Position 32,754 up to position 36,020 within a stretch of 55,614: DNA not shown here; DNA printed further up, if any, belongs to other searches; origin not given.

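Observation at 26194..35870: Co-directional five-gene cluster that could form a trans-envelope machine: TPR/charged-helix scaffold, ExeA-like ATPase, SppA, IM-propeller protein, protease-propeller-Omp85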

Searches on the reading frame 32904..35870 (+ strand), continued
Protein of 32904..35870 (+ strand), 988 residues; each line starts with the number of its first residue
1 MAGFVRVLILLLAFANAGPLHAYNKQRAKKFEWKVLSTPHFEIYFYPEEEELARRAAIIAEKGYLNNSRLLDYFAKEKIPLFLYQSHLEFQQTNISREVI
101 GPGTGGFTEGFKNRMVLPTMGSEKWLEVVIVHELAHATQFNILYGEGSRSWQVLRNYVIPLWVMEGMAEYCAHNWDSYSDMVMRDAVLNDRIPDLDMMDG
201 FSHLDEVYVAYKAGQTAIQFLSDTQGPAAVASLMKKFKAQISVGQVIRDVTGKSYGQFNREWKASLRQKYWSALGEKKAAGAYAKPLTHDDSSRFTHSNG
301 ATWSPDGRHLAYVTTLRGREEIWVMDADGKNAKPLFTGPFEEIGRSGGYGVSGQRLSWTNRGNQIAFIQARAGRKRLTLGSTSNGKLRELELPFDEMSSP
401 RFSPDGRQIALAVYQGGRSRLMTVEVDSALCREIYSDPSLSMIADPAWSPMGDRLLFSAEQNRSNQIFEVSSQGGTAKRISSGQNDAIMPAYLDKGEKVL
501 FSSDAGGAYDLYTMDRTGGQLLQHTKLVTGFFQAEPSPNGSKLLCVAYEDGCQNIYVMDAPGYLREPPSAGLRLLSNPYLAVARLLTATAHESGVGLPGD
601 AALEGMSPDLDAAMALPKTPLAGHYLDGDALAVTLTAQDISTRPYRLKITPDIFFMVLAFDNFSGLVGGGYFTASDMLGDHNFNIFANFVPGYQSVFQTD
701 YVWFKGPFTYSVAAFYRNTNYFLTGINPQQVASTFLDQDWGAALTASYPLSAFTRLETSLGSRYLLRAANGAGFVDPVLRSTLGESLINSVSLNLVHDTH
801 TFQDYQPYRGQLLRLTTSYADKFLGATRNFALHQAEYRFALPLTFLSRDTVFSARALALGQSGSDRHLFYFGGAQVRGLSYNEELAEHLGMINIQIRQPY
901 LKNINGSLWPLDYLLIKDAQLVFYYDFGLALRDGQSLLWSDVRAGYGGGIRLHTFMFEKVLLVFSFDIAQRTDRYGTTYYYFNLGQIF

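Call 22: find_encoding_contigs(protein=P0010, flank=10000, max_places=2)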
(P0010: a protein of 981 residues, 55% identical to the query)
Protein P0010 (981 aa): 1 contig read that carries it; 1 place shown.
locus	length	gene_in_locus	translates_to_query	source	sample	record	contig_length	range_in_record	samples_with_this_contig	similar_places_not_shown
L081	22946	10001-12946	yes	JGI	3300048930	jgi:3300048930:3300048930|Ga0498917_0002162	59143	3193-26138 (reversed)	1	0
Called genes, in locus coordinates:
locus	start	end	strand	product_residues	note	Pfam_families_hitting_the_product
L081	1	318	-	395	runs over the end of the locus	PF00285:Citrate_synt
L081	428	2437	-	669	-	PF11028:TMEM260_N, PF28495:TMEM260_2, PF13432:TPR_16, PF13414:TPR_11, PF13432:TPR_16, PF14559:TPR_19 (weak), PF00515:TPR_1 (weak), PF07719:TPR_2 (weak), +7 more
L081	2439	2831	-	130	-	PF07238:PilZ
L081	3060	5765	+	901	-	-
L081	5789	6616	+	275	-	PF00931:NB-ARC (faint), PF05621:TniB (weak), PF13604:AAA_30 (weak), PF13401:AAA_22, PF09848:SLFN-g3_helicase (weak)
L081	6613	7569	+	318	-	PF25145:NfeD1b_N, PF01343:Peptidase_S49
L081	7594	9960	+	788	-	PF26550:Tricorn_2nd (faint), PF26549:Tricorn_N (weak)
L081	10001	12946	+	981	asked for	PF13485:Peptidase_MA_2, PF00930:DPPIV_N (faint), PF25174:Beta-prop_THOC3 (faint), PF26549:Tricorn_N (weak), PF26550:Tricorn_2nd, PF26549:Tricorn_N, PF07676:PD40 (weak), PF26549:Tricorn_N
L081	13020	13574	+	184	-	PF02620:YceD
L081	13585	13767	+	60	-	PF01783:Ribosomal_L32p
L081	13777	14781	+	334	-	PF02504:FA_synthesis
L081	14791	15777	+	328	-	PF00108:Thiolase_N, PF08545:ACP_syn_III, PF08541:ACP_syn_III_C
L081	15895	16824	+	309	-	PF00698:Acyl_transf_1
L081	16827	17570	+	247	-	PF00106:adh_short, PF08659:KR, PF23441:SDR, PF13561:adh_short_C2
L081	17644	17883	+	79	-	PF00550:PP-binding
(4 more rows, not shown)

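Call 23: find_encoding_contigs(protein=P0015, flank=10000, max_places=2)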
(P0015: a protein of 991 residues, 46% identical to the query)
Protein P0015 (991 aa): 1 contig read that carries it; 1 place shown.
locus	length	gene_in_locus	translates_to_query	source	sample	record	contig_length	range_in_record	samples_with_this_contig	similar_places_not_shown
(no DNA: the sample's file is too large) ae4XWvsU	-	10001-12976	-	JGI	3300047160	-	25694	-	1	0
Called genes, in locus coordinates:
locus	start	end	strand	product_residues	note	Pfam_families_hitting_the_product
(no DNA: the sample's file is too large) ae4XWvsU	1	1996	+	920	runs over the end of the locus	PF15902:Sortilin-Vps10 (faint)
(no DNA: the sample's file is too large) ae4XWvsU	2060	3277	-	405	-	PF00285:Citrate_synt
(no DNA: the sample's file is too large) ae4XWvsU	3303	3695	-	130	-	PF07238:PilZ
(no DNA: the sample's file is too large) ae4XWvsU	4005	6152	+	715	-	PF12895:ANAPC3 (faint), PF24575:TPR_Slam (faint), PF00515:TPR_1 (faint), PF07719:TPR_2 (faint), PF13174:TPR_6 (faint), PF13176:TPR_7 (faint), PF13181:TPR_8 (faint), PF13414:TPR_11 (faint), +7 more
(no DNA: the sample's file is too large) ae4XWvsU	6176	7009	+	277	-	PF00931:NB-ARC (weak), PF13191:AAA_16 (faint), PF13604:AAA_30 (faint), PF09848:SLFN-g3_helicase (weak), PF13401:AAA_22, PF07728:AAA_5 (weak)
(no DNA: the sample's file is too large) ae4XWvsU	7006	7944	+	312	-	PF25145:NfeD1b_N (weak), PF01343:Peptidase_S49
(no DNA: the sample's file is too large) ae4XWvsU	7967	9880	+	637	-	PF00930:DPPIV_N (faint), PF25174:Beta-prop_THOC3 (faint), PF07676:PD40 (faint), PF26549:Tricorn_N (faint), PF26550:Tricorn_2nd (faint)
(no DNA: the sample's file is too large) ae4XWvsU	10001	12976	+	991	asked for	PF13485:Peptidase_MA_2, PF00930:DPPIV_N (faint), PF26549:Tricorn_N (faint), PF26550:Tricorn_2nd, PF07676:PD40 (weak), PF01103:Omp85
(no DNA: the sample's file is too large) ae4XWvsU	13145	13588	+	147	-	PF02620:YceD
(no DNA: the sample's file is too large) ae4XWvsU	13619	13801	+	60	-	PF01783:Ribosomal_L32p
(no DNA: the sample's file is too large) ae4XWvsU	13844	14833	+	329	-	PF02504:FA_synthesis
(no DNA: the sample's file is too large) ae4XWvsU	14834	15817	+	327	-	PF08545:ACP_syn_III, PF08541:ACP_syn_III_C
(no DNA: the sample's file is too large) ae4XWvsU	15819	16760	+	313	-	PF00698:Acyl_transf_1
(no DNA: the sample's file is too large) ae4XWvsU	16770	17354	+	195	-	?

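Call 24: find_encoding_contigs(protein=P0026, flank=10000, max_places=1)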
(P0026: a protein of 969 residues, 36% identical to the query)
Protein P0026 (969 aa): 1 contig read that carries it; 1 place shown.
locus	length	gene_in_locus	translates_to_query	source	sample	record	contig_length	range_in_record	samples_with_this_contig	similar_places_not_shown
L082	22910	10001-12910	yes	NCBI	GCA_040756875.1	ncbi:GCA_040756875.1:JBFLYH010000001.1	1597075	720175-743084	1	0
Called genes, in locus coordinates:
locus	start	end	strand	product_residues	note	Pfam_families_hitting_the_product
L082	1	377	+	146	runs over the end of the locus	PF02943:FeThRed_B, PF21349:RUBY_RBDX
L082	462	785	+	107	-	-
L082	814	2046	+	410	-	PF16317:Glyco_hydro_99, PF03659:Glyco_hydro_71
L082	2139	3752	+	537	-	PF25064:ARM_TT21_5th (faint), PF07719:TPR_2 (faint), PF13428:TPR_14 (faint), PF13432:TPR_16 (faint), PF13431:TPR_17 (faint), PF12895:ANAPC3 (faint), PF14559:TPR_19 (weak), PF14559:TPR_19 (weak), +1 more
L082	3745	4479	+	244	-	-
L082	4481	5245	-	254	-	PF03168:LEA_2 (faint)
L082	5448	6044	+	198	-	PF07638:Sigma70_ECF (weak), PF04542:Sigma70_r2, PF08281:Sigma70_r4_2, PF04545:Sigma70_r4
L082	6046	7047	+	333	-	PF13490:zf-HC2, PF14343:PrcB_C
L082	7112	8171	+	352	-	PF03462:PCRF, PF00472:RF-1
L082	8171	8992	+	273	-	-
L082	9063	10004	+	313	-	PF25145:NfeD1b_N, PF01343:Peptidase_S49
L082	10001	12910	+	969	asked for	PF13485:Peptidase_MA_2, PF00930:DPPIV_N (faint), PF25174:Beta-prop_THOC3 (weak), PF25460:Beta-prop_Aladin (faint), PF26550:Tricorn_2nd, PF26549:Tricorn_N (weak), PF07676:PD40 (weak), PF01103:Omp85, +1 more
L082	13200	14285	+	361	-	-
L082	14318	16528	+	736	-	PF22904:NOMO1-like_2nd (faint), PF09430:EMC7_beta-sandw (faint), PF13620:CarboxypepD_reg, PF17210:SdrD_B (faint), PF13620:CarboxypepD_reg, PF13715:CarbopepD_reg_2 (weak), PF13620:CarboxypepD_reg (weak), PF13860:FlgD_ig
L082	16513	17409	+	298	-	PF19572:PorV (faint)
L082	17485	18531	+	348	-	-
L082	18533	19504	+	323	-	-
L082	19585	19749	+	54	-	-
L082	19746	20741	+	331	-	PF12801:Fer4_5, PF00037:Fer4 (faint), PF12797:Fer4_2 (faint), PF12837:Fer4_6 (faint), PF13237:Fer4_10, PF14697:Fer4_21 (weak), PF12838:Fer4_7, PF13187:Fer4_9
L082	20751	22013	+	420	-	PF06050:HGD-D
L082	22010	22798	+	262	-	PF01869:BcrAD_BadFG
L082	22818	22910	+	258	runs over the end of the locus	PF01869:BcrAD_BadFG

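Call 25: find_encoding_contigs(protein=P0029, flank=10000, max_places=1)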
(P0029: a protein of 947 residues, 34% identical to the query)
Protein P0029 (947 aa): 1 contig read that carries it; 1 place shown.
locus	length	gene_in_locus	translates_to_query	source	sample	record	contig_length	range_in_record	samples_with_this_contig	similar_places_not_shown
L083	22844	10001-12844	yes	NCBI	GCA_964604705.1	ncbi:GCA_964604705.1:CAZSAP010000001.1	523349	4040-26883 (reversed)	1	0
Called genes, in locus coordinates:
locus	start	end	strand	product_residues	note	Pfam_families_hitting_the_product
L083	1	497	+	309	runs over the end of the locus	PF21088:MS_channel_1st, PF00924:MS_channel_2nd, PF21082:MS_channel_3rd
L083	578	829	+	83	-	PF00462:Glutaredoxin, PF13409:GST_N_2 (weak)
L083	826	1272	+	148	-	PF02943:FeThRed_B, PF21349:RUBY_RBDX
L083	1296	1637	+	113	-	-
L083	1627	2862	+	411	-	PF16317:Glyco_hydro_99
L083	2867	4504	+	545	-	PF13428:TPR_14 (faint), PF21033:RMD1-3 (faint), PF07719:TPR_2 (faint), PF13414:TPR_11 (faint), PF12895:ANAPC3 (faint), PF13431:TPR_17 (faint), PF13432:TPR_16 (faint), PF14559:TPR_19 (weak)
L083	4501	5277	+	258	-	-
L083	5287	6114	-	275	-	PF03168:LEA_2 (faint)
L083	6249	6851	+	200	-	PF07638:Sigma70_ECF, PF04542:Sigma70_r2, PF08281:Sigma70_r4_2, PF04545:Sigma70_r4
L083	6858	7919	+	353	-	PF13490:zf-HC2 (weak)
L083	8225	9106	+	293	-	PF03462:PCRF, PF00472:RF-1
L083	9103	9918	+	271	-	-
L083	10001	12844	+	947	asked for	PF13485:Peptidase_MA_2, PF00930:DPPIV_N (faint), PF23381:Beta-prop_IFT122_1st (faint), PF24817:WD40_WDHD1_1st (faint), PF25174:Beta-prop_THOC3, PF26549:Tricorn_N, PF26550:Tricorn_2nd, PF07676:PD40, +2 more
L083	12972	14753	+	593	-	PF17297:PEPCK_N, PF00821:PEPCK_GTP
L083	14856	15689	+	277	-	PF00175:NAD_binding_1 (weak), PF10418:DHODB_Fe-S_bind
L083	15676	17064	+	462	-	PF14691:Fer4_20, PF01946:Thi4 (weak), PF00070:Pyr_redox (faint), PF01266:DAO (faint), PF03486:HI0933_like (faint), PF07992:Pyr_redox_2, PF13450:NAD_binding_8, PF13738:Pyr_redox_3 (weak), +1 more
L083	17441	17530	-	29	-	-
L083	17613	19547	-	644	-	PF07973:tRNA_SAD, PF00587:tRNA-synt_2b, PF03129:HGTP_anticodon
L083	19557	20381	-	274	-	PF01066:CDP-OH_P_transf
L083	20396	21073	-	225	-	PF02666:PS_Dcarbxylase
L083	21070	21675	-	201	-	-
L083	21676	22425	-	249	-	PF20772:TACO1_YebC_N, PF01709:Transcrip_reg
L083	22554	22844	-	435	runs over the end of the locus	PF00919:UPF0004, PF04055:Radical_SAM, PF01938:TRAM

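Call 26: find_encoding_contigs(protein=P0019, flank=10000, max_places=1)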
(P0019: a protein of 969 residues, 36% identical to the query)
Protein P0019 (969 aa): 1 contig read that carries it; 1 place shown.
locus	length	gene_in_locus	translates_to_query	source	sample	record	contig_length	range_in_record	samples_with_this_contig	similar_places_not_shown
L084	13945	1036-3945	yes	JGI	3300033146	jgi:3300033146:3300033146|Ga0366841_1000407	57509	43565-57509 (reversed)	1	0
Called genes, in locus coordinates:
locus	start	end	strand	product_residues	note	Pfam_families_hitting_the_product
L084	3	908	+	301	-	?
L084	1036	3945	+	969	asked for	PF13485:Peptidase_MA_2, PF25174:Beta-prop_THOC3 (weak), PF26550:Tricorn_2nd, PF26549:Tricorn_N, PF07676:PD40 (weak), PF26549:Tricorn_N (weak), PF07676:PD40 (weak), PF01103:Omp85, +1 more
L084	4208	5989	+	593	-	PF17297:PEPCK_N, PF00821:PEPCK_GTP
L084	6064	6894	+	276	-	PF00175:NAD_binding_1, PF10418:DHODB_Fe-S_bind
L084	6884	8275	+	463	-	PF14691:Fer4_20, PF07992:Pyr_redox_2, PF00070:Pyr_redox (faint), PF01266:DAO (faint), PF13450:NAD_binding_8, PF13738:Pyr_redox_3 (faint), PF07992:Pyr_redox_2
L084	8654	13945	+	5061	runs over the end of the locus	PF01326:PPDK_N, PF21269:TreT_GT1, PF00534:Glycos_transf_1, PF13692:Glyco_trans_1_4, PF02518:HATPase_c (weak)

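Call 36: search_solved_structures(query=A1, max_evalue=0.01)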
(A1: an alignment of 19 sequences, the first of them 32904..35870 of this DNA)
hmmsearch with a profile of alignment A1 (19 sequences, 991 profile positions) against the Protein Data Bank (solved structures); distinct sequences matched with E-value up to 0.01: 210 (the best 60 are shown).
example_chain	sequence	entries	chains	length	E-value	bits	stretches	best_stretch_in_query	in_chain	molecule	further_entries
2ymu_A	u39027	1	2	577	7.2e-48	166.4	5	351-549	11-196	WD-40 REPEAT PROTEIN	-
4r40_A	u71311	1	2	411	1.8e-41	145.2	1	362-548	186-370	Protein TolB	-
4pwz_A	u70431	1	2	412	1.9e-41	145.2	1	362-548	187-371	Protein TolB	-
6pnv_A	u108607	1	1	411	5.9e-41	143.5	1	363-530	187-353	Tol-Pal system protein TolB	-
2hqs_A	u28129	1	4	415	1.2e-39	139.2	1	363-530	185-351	Protein tolB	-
1crz_A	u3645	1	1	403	1.3e-39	139.1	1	363-530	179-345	TOLB PROTEIN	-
2w8b_B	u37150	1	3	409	1.3e-39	139.1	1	363-530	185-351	PROTEIN TOLB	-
4jml_A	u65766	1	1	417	1.6e-39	138.8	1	363-530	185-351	Protein TolB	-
3iax_A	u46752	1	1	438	1.6e-39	138.8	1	363-530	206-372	Protein tolB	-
1c5k_A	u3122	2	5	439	1.6e-39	138.8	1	363-530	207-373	PROTEIN (TOLB PROTEIN) | PROTEIN TOLB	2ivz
7nst_E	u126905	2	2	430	1.9e-39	138.6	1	363-530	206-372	Tol-Pal system protein TolB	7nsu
2w8b_A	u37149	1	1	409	2.1e-39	138.4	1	363-530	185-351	PROTEIN TOLB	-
7mx5_A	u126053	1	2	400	1.7e-34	122.1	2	379-550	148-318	Tol-Pal system protein TolB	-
7bie_A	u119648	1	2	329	4.1e-34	120.9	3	360-550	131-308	nvWRAP-T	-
2ojh_A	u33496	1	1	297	7.3e-29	103.5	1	409-555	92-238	Uncharacterized protein Atu1656/AGR_C_3050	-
9ccg_A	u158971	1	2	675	8.6e-17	63.6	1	800-991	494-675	POTRA domain-containing protein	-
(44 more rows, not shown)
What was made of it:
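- On Omp85 superfamily (g5): The family profile matches BamA at E about 1e-10 and 9ccg at 8.6e-17 (call 36).
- On WD40-Omp85 subfamily (g5): The family profile matches PDB TolB at E 1e-41 (call 36).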
